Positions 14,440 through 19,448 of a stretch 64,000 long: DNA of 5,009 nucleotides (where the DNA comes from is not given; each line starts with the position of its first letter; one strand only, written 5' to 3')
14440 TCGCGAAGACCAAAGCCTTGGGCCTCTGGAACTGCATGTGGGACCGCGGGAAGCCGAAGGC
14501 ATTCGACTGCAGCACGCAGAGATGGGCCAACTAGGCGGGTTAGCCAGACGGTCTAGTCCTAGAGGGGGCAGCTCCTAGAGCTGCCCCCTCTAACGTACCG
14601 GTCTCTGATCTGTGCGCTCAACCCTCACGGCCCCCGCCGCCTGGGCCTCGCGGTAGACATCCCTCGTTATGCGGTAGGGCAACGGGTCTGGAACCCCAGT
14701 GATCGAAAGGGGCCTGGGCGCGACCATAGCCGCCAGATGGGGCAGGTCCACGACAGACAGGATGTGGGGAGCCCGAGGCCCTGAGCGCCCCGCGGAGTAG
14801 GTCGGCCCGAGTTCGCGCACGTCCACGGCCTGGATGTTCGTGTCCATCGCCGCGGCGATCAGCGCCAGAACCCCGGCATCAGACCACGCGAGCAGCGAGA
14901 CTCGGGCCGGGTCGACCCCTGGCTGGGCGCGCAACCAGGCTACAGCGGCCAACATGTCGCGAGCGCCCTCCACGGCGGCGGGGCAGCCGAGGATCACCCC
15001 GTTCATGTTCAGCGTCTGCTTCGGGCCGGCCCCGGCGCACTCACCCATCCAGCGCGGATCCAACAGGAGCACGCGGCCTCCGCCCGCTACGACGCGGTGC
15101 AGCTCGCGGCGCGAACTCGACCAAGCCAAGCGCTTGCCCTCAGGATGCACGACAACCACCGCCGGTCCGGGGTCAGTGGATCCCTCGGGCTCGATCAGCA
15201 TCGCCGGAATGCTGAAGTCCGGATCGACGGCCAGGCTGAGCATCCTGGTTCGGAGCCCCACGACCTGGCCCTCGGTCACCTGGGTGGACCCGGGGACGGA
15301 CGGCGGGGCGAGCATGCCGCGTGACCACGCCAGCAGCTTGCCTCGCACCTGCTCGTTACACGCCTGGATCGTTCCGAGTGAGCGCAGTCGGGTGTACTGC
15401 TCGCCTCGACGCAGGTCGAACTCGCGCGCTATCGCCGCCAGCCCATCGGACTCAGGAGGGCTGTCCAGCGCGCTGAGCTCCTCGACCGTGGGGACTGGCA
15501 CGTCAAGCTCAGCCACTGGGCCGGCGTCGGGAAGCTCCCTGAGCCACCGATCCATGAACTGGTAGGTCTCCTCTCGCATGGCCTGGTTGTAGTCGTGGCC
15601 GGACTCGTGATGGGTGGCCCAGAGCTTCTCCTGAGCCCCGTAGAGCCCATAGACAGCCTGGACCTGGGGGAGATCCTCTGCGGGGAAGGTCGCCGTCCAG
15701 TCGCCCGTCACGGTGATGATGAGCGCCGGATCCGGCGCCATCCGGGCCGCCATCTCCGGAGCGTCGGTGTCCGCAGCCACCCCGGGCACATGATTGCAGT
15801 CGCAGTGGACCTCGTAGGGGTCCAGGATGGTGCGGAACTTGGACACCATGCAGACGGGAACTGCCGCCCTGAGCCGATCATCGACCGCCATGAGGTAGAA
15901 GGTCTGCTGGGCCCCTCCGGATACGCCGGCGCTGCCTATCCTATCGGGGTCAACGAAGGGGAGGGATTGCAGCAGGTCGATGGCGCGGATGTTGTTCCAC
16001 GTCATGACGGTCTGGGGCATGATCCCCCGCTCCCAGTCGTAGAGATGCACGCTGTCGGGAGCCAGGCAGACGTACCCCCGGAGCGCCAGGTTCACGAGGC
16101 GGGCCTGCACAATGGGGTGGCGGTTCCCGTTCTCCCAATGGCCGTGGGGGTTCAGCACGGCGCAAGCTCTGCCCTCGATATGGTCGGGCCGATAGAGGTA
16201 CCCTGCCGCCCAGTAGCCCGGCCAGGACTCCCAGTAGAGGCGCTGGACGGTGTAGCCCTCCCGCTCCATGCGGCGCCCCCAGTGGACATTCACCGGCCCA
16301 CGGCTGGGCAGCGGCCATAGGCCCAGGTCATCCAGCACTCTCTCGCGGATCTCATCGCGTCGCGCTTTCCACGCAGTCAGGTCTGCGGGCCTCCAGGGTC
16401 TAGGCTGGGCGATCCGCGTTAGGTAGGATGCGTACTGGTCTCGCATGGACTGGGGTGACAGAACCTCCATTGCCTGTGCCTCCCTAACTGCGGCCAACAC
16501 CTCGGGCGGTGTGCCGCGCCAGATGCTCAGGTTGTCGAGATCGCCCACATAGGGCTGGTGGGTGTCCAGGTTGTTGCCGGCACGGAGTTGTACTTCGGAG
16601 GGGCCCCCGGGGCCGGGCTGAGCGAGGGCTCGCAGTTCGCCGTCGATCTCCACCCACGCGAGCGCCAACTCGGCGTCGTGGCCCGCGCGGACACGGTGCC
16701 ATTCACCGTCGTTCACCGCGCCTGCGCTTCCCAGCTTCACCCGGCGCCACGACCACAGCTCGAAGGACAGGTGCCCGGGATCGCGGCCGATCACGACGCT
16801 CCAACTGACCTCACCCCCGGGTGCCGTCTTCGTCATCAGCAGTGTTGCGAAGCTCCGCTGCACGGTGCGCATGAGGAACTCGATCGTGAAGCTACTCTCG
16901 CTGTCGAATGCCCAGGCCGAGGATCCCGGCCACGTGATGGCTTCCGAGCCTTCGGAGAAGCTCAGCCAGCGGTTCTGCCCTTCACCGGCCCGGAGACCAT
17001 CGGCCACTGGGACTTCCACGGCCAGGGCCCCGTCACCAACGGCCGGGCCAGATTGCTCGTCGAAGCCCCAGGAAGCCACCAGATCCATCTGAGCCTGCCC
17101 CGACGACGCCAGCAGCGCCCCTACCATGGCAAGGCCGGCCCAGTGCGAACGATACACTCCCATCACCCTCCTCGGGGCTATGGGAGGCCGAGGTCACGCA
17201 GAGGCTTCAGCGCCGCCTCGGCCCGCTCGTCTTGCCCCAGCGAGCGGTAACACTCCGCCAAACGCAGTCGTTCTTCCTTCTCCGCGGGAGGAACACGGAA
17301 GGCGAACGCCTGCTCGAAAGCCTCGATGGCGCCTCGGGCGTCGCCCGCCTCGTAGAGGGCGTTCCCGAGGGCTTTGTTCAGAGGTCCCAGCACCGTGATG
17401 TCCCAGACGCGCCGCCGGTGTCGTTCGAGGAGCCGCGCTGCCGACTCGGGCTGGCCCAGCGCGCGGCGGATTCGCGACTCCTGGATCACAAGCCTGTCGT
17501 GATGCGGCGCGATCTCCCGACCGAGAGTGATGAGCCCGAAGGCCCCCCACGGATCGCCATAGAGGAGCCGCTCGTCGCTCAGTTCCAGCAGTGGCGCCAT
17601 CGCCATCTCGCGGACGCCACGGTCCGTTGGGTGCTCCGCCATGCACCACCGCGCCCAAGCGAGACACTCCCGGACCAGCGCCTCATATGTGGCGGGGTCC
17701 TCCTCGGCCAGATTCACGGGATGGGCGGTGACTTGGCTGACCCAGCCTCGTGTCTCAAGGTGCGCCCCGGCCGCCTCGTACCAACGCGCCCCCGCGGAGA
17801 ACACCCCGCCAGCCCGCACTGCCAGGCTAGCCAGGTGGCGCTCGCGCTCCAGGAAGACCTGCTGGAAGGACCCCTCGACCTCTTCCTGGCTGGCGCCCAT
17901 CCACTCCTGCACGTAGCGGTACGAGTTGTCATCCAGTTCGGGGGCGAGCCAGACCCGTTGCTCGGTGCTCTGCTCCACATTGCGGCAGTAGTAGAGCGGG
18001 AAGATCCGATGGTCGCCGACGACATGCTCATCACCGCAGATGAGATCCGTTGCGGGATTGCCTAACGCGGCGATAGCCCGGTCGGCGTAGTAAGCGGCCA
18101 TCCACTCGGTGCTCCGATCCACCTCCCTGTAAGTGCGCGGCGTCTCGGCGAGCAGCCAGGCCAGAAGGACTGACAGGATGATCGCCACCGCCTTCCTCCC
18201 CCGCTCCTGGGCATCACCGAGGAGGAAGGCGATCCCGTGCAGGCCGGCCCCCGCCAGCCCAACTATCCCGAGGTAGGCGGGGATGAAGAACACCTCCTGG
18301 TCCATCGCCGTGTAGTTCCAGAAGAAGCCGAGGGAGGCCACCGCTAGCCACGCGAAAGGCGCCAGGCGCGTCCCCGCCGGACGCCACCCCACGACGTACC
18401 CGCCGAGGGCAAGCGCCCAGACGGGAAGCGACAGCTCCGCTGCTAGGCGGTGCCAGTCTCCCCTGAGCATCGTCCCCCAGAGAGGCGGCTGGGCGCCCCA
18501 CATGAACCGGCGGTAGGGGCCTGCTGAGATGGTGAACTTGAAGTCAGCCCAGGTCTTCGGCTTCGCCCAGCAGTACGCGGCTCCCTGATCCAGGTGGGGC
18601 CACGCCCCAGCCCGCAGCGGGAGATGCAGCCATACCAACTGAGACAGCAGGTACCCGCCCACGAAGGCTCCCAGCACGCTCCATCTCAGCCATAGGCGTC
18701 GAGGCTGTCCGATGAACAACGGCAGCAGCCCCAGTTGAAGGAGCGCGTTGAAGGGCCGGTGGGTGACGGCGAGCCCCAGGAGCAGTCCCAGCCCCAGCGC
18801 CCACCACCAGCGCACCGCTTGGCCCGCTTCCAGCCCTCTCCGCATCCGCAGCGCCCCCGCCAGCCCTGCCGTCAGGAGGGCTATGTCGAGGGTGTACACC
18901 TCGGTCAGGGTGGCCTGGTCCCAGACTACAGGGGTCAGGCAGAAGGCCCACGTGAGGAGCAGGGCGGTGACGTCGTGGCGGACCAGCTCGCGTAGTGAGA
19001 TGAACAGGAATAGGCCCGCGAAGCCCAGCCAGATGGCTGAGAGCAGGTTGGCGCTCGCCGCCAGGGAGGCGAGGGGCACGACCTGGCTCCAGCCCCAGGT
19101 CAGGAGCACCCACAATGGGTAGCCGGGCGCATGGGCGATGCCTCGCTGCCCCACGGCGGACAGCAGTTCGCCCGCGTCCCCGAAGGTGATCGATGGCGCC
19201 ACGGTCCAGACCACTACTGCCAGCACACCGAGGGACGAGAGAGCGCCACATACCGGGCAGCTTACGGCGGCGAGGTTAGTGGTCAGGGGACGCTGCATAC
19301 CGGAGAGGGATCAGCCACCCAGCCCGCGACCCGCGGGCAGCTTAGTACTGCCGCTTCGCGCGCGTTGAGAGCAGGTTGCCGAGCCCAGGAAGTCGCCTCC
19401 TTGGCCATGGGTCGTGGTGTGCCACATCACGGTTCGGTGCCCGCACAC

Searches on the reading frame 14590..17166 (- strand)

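Call 45: search_protein_families(library=pfam, proteins=[window:14590-17166:-], max_evalue=0.1)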
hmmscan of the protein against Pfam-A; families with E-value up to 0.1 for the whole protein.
window:14590-17166:- (858 aa): 6 families
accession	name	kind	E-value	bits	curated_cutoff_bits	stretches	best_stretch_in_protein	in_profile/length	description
PF05448.18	AXE1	-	2.4e-08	33.6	21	2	737-781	159-203/321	Acetyl xylan esterase (AXE1)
PF13385.13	Laminin_G_3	-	3.3e-05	24.5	27.6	1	76-217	6-142/151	Concanavalin A-like lectin/glucanases superfamily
PF00326.27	Peptidase_S9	-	0.00013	22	22.6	0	393-446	49-103/213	Prolyl oligopeptidase family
PF08840.17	BAAT_C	-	0.00023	21.7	20.9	0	395-437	9-51/210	BAAT / Acyl-CoA thioester hydrolase C terminal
PF22244.2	GCE_fung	-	0.0024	18.1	27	0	375-438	70-135/231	Glucuronyl esterase, fungi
PF01738.24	DLH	-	0.0052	16.8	21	0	393-437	81-126/217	Dienelactone hydrolase family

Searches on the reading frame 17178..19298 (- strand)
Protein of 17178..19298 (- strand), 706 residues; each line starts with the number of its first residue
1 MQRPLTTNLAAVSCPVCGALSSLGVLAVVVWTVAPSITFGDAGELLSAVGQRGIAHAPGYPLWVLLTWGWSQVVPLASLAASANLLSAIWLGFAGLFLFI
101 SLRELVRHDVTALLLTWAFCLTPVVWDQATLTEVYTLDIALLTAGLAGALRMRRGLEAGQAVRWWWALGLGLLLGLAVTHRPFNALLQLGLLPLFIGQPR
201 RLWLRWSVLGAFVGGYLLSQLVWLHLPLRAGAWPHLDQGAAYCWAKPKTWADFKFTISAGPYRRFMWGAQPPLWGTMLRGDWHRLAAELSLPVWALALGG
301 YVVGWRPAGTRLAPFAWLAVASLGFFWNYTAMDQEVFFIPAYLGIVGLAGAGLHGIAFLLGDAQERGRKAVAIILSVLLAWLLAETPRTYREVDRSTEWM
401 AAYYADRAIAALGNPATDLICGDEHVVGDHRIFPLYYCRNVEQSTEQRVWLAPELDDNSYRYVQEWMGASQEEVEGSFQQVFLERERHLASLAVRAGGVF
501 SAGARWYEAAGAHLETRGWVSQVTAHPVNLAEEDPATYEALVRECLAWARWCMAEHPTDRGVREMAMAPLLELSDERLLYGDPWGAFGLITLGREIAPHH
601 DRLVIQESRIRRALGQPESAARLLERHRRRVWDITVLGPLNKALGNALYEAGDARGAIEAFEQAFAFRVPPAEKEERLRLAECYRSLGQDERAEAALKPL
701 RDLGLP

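Call 45: search_protein_families(library=pfam, proteins=[window:17178-19298:-], max_evalue=0.1)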
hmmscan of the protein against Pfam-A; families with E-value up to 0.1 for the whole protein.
window:17178-19298:- (706 aa): 11 families
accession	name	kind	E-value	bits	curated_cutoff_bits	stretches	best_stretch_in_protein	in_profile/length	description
PF11028.14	TMEM260-like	-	3.7e-13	50.1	24.2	1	41-187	1-162/179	Protein O-mannosyl-transferase TMEM260-like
PF14559.12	TPR_19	-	2e-07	31.6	25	1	648-701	1-52/68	Tetratricopeptide repeat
PF13428.12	TPR_14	-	9.7e-05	23.1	23.5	0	642-666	5-29/44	Tetratricopeptide repeat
PF13432.12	TPR_16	-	0.0013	19.6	32.7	1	643-697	2-54/65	Tetratricopeptide repeat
PF13174.12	TPR_6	-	0.002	19.1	26.3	0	678-698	4-24/33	Tetratricopeptide repeat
PF07719.23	TPR_2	-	0.0027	18.1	27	1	643-665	6-28/34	Tetratricopeptide repeat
PF13176.12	TPR_7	-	0.0032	17.9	27.9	0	679-695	4-20/36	Tetratricopeptide repeat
PF13181.12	TPR_8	-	0.02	15.5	25.7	0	679-698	6-25/34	Tetratricopeptide repeat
PF00515.34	TPR_1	-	0.035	14.4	27.8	0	644-664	7-27/34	Tetratricopeptide repeat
PF13424.12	TPR_12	-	0.038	14.6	30.1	0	643-667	50-74/77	Tetratricopeptide repeat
PF13523.12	Acetyltransf_8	-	0.053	13.6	27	0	349-391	75-116/145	Acetyltransferase (GNAT) domain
